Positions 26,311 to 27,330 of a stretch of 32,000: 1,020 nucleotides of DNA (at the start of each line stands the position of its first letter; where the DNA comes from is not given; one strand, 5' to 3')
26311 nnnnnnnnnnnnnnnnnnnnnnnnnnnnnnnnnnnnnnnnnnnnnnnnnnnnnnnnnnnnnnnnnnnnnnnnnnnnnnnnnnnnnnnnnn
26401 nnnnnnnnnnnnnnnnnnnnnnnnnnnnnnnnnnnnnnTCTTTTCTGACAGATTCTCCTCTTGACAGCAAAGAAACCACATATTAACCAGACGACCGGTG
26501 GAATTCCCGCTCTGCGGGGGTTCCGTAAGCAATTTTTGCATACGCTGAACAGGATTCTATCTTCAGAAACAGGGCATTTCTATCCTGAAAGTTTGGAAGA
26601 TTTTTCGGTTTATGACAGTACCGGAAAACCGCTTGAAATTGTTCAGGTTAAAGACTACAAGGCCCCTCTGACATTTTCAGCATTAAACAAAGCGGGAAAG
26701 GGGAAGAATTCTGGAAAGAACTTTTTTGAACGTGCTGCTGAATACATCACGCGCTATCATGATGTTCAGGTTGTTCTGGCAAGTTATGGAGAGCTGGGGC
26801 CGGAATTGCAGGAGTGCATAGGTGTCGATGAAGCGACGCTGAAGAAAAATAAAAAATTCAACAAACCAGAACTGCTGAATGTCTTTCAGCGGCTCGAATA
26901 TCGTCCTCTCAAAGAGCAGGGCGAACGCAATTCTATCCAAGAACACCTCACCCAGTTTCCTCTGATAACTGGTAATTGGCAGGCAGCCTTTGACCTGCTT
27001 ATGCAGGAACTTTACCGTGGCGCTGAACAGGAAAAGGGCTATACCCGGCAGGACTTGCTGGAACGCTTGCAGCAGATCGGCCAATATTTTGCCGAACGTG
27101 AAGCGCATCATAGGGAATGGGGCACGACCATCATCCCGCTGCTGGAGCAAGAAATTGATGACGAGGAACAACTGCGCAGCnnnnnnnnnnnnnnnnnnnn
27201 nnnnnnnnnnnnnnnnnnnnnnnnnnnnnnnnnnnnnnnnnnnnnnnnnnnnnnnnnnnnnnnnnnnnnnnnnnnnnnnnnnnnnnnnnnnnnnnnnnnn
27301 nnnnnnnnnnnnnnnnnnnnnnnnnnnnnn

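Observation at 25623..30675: Candidate defence locus: class-3 lipase plus a 1404-aa Cap4-like nuclease / STAND NTPase protein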

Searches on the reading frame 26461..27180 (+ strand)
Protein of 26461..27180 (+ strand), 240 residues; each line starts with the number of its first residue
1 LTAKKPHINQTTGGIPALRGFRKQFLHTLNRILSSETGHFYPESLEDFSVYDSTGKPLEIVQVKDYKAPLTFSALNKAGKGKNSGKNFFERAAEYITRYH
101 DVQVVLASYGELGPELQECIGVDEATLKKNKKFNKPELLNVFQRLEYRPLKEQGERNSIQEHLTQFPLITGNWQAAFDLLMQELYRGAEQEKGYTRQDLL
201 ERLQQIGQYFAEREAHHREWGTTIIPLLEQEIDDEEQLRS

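Call 7: search_protein_families(library=pfam, proteins=[window:26461-27180:+], max_evalue=10)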
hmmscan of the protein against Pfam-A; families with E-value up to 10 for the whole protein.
window:26461-27180:+ (240 aa): 0 families

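Call 15: search_solved_structures(query=A1, max_evalue=10, show_alignments=3)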
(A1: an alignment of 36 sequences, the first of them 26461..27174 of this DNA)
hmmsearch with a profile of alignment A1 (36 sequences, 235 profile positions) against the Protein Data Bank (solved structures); distinct sequences matched with E-value up to 10: 5.
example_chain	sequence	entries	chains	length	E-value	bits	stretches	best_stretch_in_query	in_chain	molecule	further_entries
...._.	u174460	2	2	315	0.0015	21.6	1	5-73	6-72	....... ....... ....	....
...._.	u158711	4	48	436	0.003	20.6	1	3-70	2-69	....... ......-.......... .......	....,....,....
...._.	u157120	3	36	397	0.54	13.3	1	6-63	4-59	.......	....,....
6hyg_A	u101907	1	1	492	0.63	13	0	85-156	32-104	IgHG1 and IgHG4 hybrid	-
8vl3_A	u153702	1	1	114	2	11.4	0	111-143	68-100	De novo designed protein F3 parent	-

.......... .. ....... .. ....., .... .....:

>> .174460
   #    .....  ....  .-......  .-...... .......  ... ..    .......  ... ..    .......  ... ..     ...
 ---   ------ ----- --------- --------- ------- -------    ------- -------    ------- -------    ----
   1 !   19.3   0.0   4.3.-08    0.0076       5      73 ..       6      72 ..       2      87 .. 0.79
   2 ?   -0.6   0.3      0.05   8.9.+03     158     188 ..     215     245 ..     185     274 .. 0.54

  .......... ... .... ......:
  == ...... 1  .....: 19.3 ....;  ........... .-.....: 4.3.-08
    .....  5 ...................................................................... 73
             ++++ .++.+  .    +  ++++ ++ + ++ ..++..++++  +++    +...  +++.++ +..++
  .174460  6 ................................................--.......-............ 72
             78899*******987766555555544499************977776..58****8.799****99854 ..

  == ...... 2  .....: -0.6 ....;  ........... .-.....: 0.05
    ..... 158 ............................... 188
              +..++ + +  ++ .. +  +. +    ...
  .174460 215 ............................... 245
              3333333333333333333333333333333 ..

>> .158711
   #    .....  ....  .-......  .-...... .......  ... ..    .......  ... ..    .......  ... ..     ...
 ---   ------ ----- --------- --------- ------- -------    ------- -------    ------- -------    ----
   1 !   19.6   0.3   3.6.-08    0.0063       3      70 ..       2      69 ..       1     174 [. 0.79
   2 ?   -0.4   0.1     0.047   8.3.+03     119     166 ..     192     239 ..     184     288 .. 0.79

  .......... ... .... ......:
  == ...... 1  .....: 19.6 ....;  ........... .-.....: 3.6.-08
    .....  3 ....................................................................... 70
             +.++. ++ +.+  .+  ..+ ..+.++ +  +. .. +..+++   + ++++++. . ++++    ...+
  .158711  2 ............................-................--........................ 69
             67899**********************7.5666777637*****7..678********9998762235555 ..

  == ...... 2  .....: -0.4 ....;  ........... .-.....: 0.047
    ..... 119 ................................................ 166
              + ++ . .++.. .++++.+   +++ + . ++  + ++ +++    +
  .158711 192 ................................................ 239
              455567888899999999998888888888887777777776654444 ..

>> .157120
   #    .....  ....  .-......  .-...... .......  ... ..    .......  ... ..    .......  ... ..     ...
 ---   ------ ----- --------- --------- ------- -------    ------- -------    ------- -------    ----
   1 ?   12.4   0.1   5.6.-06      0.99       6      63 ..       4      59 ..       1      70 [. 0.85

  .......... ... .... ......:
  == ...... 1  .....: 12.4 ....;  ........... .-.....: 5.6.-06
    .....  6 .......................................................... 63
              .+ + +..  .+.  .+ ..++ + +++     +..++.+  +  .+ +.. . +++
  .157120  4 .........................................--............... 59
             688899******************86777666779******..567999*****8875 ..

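Call 16: search_protein_families(library=pfam, alignment_id=A1, max_evalue=1)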
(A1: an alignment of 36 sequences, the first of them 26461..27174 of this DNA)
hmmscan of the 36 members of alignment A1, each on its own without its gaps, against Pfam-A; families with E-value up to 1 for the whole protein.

A. member 1, window:26461-27174:+ (238 aa): 0 families

B. families by the number of members that match (of 36 scanned): 22 families
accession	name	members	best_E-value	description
PF14130.12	Cap4_nuclease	20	4.5e-06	Cap4, dsDNA endonuclease domain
PF23805.1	DUF7180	1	0.0021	Family of unknown function (DUF7180)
PF21810.3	DUF6880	1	0.0043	Family of unknown function (DUF6880)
PF01817.26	CM_2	1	0.026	Chorismate mutase type II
PF13590.11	DUF4136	1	0.037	Domain of unknown function (DUF4136)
PF23626.1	CCD_aECM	1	0.05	aECM cysteine-cradle domain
PF17545.7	DUF5461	1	0.051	Family of unknown function (DUF5461)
PF23162.1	AEP_C962R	1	0.064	C962R protein N-terminal AEP domain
PF07417.17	Crl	1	0.066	Sigma factor-binding transcriptional regulator Crl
PF17947.6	4HB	1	0.071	Four helical bundle domain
PF12244.13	DUF3606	1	0.072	Protein of unknown function (DUF3606)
PF00534.26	Glycos_transf_1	1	0.08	Glycosyl transferases group 1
PF20750.3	PAP_NTPase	1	0.085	Poly(A) polymerase nucleotidyltransferase domain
PF10842.14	DUF2642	1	0.088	Protein of unknown function (DUF2642)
PF21292.3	EME1-MUS81_C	1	0.095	EME1/MUS81, C-terminal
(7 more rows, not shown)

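Call 35: predict_structure(alignment_id=A1)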
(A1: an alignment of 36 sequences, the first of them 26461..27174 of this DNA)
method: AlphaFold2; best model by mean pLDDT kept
length: 238 residues; sequences in the alignment: 36
mean_pLDDT: 88.7   pTM: 0.82
mean pLDDT of the five models: 88.7, 88.2, 88.1, 86.8, 86.2
residues with pLDDT >= 90: 176; 70-90: 28; 50-70: 28; < 50: 6
segments of 3 or more residues with pLDDT < 50: 235-238
pLDDT, mean of each block of 10 residues (from residue 1): 65 72 97 97 95 97 95 83 80 97 97 95 90 92 97 98 94 96 96 98 96 89 54 51
secondary structure, 60 per line:
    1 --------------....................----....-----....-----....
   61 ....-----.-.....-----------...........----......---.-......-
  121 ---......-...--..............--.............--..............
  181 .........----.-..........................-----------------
elements in order: H15-34 E39-42 E48-51 E57-64 H72-76 H88-98 E103-108 H114-119 H124-129 H136-144 E145-149 H152-164 H167-189 H196-221

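Call 38: fold_search(model_id=the predicted structure, library=pdb)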
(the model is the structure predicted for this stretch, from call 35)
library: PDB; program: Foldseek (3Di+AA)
matches with E <= 10: 870; with E <= 0.001: 9
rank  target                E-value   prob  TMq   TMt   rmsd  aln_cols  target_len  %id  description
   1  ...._G                1.7e-06  1.00  0.55  0.32   8.7       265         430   14  HerA-DUF assembly 1 (released 2025-06-04)
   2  9hr5_C                4.1e-06  1.00  0.54  0.36   5.2       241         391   11  Salmonella enterica Lamassu LmuA nuclease tetramer bound to DNA duplex (released 2025-10-01)
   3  9hr5_A                6.2e-06  1.00  0.54  0.36   5.7       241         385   11  Salmonella enterica Lamassu LmuA nuclease tetramer bound to DNA duplex (released 2025-10-01)
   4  9nxx_D                1.9e-05  1.00  0.55  0.37   5.7       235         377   11  LmuA_conformation 1 (released 2025-12-17)
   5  8zue_A                1.0e-04  1.00  0.57  0.29   5.6       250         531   13  cryo-electron microscopy (cryo-EM) structure of the Hachiman defense system from Escherichia coli (released 2025-03-26)
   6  9hqx_A                2.5e-04  1.00  0.47  0.33   7.5       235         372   12  Salmonella enterica Lamassu LmuACB bound to DNA duplex (released 2025-10-01)
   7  8dgc_A                8.3e-04  1.00  0.55  0.08   4.8       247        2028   16  Avs3 bound to phage PhiV-1 terminase (released 2022-08-03)
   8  6wan_F                8.3e-04  1.00  0.50  0.31   5.4       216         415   14  Structure of Acinetobacter baumannii Cap4 SAVED/CARF-domain containing receptor with the cyclic trinucleotide 3'3'3'-c (released 2020-06-17)
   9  6wam_F                9.4e-04  1.00  0.52  0.32   4.5       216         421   14  Structure of Acinetobacter baumannii Cap4 SAVED/CARF-domain containing receptor (released 2020-06-17)
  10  6wam_B                1.4e-03  1.00  0.49  0.29   5.4       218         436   13  Structure of Acinetobacter baumannii Cap4 SAVED/CARF-domain containing receptor (released 2020-06-17)
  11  6vm6_E                2.4e-03  1.00  0.52  0.32   5.4       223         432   13  Structure of Acinetobacter baumannii Cap4 SAVED/CARF-domain containing receptor with the cyclic trinucleotide 2'3'3'-c (released 2020-06-17)
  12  6vm5                  2.7e-03  1.00  0.46  0.29   5.5       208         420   16  Structure of Moraxella osloensis Cap4 SAVED/CARF-domain containing receptor (released 2020-06-17)
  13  6vm6_F                3.1e-03  1.00  0.53  0.31   5.3       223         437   13  Structure of Acinetobacter baumannii Cap4 SAVED/CARF-domain containing receptor with the cyclic trinucleotide 2'3'3'-c (released 2020-06-17)
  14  6wan_D                3.9e-03  1.00  0.49  0.29   5.4       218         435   13  Structure of Acinetobacter baumannii Cap4 SAVED/CARF-domain containing receptor with the cyclic trinucleotide 3'3'3'-c (released 2020-06-17)
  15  6vm6_C                5.0e-03  1.00  0.53  0.31   4.4       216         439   14  Structure of Acinetobacter baumannii Cap4 SAVED/CARF-domain containing receptor with the cyclic trinucleotide 2'3'3'-c (released 2020-06-17)
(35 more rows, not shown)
